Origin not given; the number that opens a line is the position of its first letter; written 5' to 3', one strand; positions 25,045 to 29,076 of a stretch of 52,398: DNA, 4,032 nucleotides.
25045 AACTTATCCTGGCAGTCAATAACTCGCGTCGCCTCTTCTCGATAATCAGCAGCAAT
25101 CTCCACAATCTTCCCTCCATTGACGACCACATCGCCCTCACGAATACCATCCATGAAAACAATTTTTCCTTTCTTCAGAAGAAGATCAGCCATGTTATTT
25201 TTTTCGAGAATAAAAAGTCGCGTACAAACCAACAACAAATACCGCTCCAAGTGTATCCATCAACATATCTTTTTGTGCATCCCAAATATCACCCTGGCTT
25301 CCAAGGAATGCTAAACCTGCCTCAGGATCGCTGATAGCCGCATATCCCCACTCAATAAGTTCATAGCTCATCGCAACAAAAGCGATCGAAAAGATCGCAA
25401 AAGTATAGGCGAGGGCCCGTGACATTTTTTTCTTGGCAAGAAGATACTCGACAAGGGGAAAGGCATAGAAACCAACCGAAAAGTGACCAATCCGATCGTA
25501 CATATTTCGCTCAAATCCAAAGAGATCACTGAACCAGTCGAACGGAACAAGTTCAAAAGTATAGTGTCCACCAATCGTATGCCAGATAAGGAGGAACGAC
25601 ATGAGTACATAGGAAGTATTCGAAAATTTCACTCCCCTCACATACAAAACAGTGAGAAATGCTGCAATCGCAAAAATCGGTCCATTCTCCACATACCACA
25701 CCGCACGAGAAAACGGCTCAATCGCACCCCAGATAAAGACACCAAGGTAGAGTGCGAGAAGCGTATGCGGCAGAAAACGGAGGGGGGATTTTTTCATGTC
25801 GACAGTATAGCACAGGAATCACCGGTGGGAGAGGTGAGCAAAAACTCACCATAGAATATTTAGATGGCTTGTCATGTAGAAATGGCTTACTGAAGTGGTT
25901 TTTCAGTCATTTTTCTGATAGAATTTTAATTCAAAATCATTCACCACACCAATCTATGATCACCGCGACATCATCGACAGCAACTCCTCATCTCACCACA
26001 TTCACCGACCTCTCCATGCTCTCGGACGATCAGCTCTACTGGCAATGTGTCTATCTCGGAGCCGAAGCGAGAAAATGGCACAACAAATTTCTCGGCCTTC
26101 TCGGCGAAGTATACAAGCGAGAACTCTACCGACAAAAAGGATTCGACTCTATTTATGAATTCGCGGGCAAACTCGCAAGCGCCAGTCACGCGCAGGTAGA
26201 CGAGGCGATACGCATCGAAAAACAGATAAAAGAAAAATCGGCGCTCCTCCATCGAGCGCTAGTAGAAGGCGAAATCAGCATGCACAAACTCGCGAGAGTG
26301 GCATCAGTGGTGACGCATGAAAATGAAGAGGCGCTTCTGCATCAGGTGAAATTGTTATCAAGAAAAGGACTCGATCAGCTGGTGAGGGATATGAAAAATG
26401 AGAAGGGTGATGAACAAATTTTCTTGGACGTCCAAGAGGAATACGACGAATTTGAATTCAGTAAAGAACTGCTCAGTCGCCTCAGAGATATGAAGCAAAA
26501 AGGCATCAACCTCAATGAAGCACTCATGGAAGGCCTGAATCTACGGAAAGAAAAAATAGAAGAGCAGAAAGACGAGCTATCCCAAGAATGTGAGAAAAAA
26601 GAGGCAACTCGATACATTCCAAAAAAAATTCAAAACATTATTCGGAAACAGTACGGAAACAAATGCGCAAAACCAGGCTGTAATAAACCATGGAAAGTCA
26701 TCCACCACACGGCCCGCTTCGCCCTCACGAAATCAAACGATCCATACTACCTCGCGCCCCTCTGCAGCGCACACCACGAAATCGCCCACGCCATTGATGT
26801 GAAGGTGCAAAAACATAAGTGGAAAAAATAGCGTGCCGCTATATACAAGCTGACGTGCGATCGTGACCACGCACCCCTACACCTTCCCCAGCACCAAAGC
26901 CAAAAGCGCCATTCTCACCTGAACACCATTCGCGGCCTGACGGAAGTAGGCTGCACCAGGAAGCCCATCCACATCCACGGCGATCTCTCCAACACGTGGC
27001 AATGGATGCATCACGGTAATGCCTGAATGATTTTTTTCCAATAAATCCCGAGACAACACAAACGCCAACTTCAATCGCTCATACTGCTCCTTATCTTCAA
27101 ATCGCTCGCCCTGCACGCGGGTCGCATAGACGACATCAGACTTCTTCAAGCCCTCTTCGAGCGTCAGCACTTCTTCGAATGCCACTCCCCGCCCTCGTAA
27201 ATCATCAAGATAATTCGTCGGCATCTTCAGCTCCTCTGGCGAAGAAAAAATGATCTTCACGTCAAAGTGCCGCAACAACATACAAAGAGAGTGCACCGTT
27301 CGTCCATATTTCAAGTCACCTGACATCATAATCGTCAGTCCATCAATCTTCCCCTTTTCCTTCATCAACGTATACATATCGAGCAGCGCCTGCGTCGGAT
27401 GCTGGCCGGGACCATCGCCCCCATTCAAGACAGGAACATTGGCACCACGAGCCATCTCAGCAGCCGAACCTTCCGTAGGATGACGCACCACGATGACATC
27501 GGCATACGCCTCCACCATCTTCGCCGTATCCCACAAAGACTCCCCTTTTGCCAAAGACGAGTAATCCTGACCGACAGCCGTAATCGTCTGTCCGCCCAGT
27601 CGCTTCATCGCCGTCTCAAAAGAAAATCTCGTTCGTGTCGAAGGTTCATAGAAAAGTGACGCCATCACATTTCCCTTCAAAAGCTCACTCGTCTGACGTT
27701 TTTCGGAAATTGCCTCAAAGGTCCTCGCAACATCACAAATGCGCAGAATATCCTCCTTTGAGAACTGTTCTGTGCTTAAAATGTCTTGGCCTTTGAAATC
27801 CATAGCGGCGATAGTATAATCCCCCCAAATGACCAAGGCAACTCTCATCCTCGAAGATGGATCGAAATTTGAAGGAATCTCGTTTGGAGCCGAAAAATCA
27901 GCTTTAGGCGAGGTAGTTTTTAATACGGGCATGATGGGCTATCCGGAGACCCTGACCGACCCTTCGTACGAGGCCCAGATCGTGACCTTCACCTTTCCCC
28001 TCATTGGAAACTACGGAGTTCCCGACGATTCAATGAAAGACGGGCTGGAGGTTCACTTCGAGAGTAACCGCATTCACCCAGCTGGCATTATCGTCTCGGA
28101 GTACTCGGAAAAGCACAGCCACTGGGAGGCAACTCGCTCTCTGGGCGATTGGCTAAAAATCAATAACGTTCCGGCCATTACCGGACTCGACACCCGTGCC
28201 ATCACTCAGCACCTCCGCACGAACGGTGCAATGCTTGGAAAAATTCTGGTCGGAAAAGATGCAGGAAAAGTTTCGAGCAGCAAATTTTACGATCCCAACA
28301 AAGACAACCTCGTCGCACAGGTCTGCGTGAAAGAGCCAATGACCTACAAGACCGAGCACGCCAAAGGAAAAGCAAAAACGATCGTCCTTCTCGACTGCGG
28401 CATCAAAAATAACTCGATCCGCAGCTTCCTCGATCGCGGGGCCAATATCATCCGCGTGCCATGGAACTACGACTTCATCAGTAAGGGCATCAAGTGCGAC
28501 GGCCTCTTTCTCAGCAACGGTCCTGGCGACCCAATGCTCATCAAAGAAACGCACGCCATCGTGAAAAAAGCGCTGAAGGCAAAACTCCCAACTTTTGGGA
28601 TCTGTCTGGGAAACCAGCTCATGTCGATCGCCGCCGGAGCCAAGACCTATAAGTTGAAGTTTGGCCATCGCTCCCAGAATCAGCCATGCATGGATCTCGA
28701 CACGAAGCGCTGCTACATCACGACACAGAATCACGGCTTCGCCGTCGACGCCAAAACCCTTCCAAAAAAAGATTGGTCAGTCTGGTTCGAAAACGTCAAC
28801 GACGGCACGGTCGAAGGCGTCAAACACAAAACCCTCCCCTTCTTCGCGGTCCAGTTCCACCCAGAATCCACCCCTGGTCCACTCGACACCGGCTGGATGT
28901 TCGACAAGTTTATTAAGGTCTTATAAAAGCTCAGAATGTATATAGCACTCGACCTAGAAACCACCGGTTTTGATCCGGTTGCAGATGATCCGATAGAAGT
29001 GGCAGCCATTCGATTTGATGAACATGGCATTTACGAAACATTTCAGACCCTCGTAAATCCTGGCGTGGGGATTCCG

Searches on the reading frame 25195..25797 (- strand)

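Call 6: search_protein_families(library=pfam, proteins=[window:25195-25797:-], max_evalue=0.01)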
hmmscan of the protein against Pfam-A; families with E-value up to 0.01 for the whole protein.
window:25195-25797:- (200 aa): 1 family
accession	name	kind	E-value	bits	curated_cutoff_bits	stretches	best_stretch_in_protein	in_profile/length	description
PF09997.14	DUF2238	-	1.5e-47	161.4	26.4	1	45-180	3-139/140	Predicted membrane protein (DUF2238)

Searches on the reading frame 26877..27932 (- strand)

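Call 74: search_protein_families(library=pfam, proteins=[window:26877-27932:-], max_evalue=0.001)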
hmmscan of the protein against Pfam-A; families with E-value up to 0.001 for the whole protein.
window:26877-27932:- (351 aa): 2 families
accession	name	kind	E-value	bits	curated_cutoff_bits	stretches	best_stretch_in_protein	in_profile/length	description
PF02729.26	OTCace_N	-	3.4e-47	160.7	29.9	1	50-190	2-147/148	Aspartate/ornithine carbamoyltransferase, carbamoyl-P binding domain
PF00185.30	OTCace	-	3.9e-26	92.4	29.4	1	197-346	1-156/157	Aspartate/ornithine carbamoyltransferase, Asp/Orn binding domain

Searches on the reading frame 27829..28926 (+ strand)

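Call 74: search_protein_families(library=pfam, proteins=[window:27829-28926:+], max_evalue=0.001)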
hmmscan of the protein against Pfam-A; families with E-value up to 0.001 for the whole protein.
window:27829-28926:+ (365 aa): 3 families
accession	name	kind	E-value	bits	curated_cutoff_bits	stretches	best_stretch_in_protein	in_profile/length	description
PF00988.28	CPSase_sm_chain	-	1.3e-50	170.9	27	1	6-139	1-126/126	Carbamoyl-phosphate synthase small chain, CPSase domain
PF00117.34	GATase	-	3.6e-50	170.7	22.8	1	186-363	1-189/190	Glutamine amidotransferase class-I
PF07722.19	Peptidase_C26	-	2.7e-10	40.8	20.5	1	242-346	95-219/219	Peptidase C26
